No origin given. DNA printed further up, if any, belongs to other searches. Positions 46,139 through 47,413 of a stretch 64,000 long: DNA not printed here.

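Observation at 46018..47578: Very AT-rich AlbA_2/Schlafen-like gene bracketed by GC-rich structured DNA: candidate acquired module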

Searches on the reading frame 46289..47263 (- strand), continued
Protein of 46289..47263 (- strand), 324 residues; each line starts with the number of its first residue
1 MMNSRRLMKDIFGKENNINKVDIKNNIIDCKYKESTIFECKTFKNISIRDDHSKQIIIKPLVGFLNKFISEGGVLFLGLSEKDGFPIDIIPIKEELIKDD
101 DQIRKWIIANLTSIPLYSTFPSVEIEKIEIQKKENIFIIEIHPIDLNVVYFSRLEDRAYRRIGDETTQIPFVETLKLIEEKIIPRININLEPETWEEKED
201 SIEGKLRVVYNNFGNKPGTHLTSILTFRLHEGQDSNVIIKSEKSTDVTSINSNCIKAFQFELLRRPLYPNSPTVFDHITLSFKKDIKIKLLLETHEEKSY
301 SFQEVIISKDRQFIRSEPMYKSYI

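Call 60: fold_search(model_id=the predicted structure, library=pdb)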
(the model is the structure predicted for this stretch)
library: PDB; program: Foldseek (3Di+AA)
matches with E <= 10: 1259; with E <= 0.001: 1
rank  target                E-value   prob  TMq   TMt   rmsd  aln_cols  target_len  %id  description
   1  7fex                  4.9e-05  1.00  0.27  0.27  13.7       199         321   18  Crystal structure of Sus scrofa Schlafen11 N-terminal domain (2.69 A) (released 2023-06-07)
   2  9o0d_A                1.7e-03  1.00  0.26  0.36   7.9       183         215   14  crystal structure of rSAMD9 tRNase domain (released 2025-07-02)
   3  8xfo_A                1.9e-03  0.93  0.23  0.11  18.4       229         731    9  Cryo-EM structure of integrin ITGAV, ITGB3 and CYCLO (RGDFK) complex, conformation 2 (released 2024-12-18)
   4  4o02_A                2.0e-03  0.97  0.25  0.10  18.4       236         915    8  AlphaVBeta3 integrin in complex with monoclonal antibody FAB fragment. (released 2014-04-02)
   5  6fwy_C                2.0e-03  0.90  0.17  0.19  17.7       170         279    9  Thioester domain of the Enterococcus faecium TIE86 protein (released 2018-08-08)
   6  3fn9_D                2.0e-03  0.77  0.18  0.10  15.0       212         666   15  Crystal structure of putative beta-galactosidase from bacteroides fragilis (released 2009-01-13)
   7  5t99_A                2.3e-03  0.93  0.20  0.10  16.8       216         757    8  Crystal structure of BuGH2Awt in complex with Galactoisofagomine (released 2017-09-13)
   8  6fwy_A                2.7e-03  0.89  0.17  0.19  17.7       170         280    9  Thioester domain of the Enterococcus faecium TIE86 protein (released 2018-08-08)
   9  7wwo_A                2.8e-03  0.82  0.17  0.27  13.1       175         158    8  Dimer form of hypothetical protein TTHA1873 from Thermus thermophilus (released 2022-03-09)
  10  7wwn                  3.2e-03  0.85  0.17  0.28  13.1       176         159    9  Structure of hypothetical protein TTHA1873 from Thermus thermophilus with Potassium mercuric iodide (released 2022-04-06)
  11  3abz_C                3.2e-03  0.85  0.15  0.07  14.5       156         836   11  Crystal structure of Se-Met labeled Beta-glucosidase from Kluyveromyces marxianus (released 2010-08-11)
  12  2jh2_C                3.2e-03  0.77  0.16  0.31  15.3       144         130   10  X-ray crystal structure of a cohesin-like module from Clostridium perfringens (released 2007-11-06)
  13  7wrk                  3.3e-03  0.97  0.20  0.33  10.1       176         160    7  Structure of hypothetical protein TTHA1873 from Thermus thermophilus (released 2022-03-09)
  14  1xvs_A                3.9e-03  0.96  0.18  0.39  12.0       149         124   10  Crystal structure of apaG Protein from Vibrio cholerae (released 2004-12-14)
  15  2jh2_A                3.9e-03  0.80  0.16  0.31  15.6       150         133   12  X-ray crystal structure of a cohesin-like module from Clostridium perfringens (released 2007-11-06)
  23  5es4_G                5.2e-03  0.57  0.20  0.09  20.8       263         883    7  RE-REFINEMENT OF INTEGRIN ALPHAXBETA2 ECTODOMAIN IN THE CLOSED/BENT CONFORMATION (released 2016-03-02)
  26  5es4_A                5.5e-03  0.69  0.21  0.07  20.6       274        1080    7  RE-REFINEMENT OF INTEGRIN ALPHAXBETA2 ECTODOMAIN IN THE CLOSED/BENT CONFORMATION (released 2016-03-02)
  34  3k71_A                6.8e-03  0.75  0.21  0.09  16.6       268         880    8  Structure of integrin alphaX beta2 ectodomain (released 2010-01-12)
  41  5es4_C                8.5e-03  0.57  0.20  0.08  21.1       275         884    8  RE-REFINEMENT OF INTEGRIN ALPHAXBETA2 ECTODOMAIN IN THE CLOSED/BENT CONFORMATION (released 2016-03-02)
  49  3k71_E                9.5e-03  0.69  0.21  0.09  17.2       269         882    8  Structure of integrin alphaX beta2 ectodomain (released 2010-01-12)
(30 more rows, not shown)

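Call 64: search_dna_similar(query=window:46289-47263:-, collection=plasmids, mode=protein, max_evalue=0.001, max_rows=15)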
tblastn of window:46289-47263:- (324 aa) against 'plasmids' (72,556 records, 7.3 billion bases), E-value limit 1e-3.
No match.

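Call 66: list_cluster_members(proteins=[P0071, P0075, P0092, P0094, P0098, P0102, P0109, P0006, P0007, P0012])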
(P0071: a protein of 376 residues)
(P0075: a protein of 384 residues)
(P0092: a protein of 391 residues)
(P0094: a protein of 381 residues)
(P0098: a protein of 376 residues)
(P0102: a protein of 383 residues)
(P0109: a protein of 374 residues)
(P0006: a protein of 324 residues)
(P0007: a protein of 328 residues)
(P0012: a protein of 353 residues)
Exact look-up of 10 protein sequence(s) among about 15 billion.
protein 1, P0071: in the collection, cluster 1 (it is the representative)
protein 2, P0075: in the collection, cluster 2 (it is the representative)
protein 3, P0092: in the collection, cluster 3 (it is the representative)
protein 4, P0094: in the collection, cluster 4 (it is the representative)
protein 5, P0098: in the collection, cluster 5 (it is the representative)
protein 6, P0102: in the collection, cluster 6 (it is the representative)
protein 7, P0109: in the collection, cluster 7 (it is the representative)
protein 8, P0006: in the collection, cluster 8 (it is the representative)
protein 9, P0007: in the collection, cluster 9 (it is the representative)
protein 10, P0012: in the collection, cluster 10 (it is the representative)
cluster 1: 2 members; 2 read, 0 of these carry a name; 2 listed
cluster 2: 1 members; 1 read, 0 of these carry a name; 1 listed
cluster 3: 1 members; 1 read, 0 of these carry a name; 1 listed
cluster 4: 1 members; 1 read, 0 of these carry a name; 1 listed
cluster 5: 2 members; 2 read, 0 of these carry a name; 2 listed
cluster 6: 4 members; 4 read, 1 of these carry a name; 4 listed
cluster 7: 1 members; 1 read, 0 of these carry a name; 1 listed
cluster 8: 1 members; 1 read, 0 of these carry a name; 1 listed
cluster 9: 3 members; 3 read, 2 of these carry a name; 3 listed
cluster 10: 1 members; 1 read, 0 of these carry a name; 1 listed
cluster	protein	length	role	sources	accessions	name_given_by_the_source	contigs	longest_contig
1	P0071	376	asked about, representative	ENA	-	-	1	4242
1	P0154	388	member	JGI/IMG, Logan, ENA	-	-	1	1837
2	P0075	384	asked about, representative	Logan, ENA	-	-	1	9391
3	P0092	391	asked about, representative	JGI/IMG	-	-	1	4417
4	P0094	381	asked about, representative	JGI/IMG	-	-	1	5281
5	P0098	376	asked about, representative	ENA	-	-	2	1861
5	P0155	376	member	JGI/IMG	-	-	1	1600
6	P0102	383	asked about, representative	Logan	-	-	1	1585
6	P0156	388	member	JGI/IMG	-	hypothetical protein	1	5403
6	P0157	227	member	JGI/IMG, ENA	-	-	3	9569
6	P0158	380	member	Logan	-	-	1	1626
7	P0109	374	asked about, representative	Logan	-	-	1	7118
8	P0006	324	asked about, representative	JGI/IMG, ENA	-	-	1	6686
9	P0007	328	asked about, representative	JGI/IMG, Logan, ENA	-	-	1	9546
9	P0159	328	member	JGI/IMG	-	hypothetical protein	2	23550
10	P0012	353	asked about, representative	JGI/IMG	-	-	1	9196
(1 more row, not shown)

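Call 89: search_solved_structures(query=A5, max_evalue=1, show_alignments=2)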
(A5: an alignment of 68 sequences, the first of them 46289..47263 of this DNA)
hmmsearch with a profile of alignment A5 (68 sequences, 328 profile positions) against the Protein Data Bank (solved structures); distinct sequences matched with E-value up to 1: 6.
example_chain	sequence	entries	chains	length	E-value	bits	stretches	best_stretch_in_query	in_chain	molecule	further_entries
7fex_A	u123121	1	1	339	2.4e-06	29.9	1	29-115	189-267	SLFN11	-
5yd0_A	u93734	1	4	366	1.5e-05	27.4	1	29-134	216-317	Schlafen 8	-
7zel_A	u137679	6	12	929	0.0053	19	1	30-114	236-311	Schlafen family member 11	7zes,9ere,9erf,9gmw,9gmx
9erd_A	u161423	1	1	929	0.0054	19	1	30-114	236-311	Schlafen family member 11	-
2kyy_A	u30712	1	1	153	0.052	15.7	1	18-80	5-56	Possible ATP-dependent DNA helicase RecG-related protein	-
7zep_A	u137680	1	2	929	0.083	15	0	32-114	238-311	Schlafen family member 11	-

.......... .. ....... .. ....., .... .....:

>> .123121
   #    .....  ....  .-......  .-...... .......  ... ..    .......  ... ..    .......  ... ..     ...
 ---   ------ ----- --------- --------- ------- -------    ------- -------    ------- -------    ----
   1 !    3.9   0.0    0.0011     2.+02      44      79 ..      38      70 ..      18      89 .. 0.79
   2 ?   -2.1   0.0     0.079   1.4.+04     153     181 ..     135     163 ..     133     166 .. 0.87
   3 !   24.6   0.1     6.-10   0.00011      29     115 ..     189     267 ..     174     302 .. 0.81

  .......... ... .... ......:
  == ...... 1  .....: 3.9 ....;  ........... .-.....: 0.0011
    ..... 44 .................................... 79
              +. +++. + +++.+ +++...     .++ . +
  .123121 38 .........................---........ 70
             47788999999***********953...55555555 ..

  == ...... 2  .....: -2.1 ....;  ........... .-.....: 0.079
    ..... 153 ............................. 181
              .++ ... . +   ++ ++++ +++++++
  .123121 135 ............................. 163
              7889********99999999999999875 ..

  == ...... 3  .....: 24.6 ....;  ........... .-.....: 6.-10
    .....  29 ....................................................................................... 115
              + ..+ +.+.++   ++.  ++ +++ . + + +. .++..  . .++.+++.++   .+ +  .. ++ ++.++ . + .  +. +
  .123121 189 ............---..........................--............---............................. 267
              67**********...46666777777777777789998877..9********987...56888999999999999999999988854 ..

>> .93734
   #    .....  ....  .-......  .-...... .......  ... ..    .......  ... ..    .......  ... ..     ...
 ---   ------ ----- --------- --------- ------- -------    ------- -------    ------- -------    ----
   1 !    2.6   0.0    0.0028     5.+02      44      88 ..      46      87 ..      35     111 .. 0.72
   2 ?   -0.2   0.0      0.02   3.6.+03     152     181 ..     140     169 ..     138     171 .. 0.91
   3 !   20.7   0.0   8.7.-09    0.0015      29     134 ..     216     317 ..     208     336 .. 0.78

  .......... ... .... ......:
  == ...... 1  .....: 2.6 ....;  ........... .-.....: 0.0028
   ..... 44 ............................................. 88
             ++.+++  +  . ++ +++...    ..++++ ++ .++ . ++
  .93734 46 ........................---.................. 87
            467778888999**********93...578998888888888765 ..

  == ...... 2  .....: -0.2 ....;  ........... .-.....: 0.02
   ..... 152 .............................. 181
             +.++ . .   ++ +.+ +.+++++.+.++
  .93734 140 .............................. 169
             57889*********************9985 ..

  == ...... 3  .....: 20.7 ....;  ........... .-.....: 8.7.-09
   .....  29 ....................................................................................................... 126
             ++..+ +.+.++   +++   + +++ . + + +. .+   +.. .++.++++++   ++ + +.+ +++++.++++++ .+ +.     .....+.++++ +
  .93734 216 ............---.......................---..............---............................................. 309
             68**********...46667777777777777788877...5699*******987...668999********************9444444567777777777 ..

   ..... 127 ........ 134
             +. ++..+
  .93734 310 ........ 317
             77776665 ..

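Call 93: find_related_loci(query=A2, collection=viral_contigs, flank=6000)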
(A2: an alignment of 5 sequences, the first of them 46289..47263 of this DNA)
Query A2 (324 aa) in viral_contigs; peptide patterns used: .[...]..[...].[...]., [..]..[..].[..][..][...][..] (x = any residue, [..] = any of these).
70 stretches matched a pattern, but none encodes a relative of the query by tblastn (E <= 1e-3).
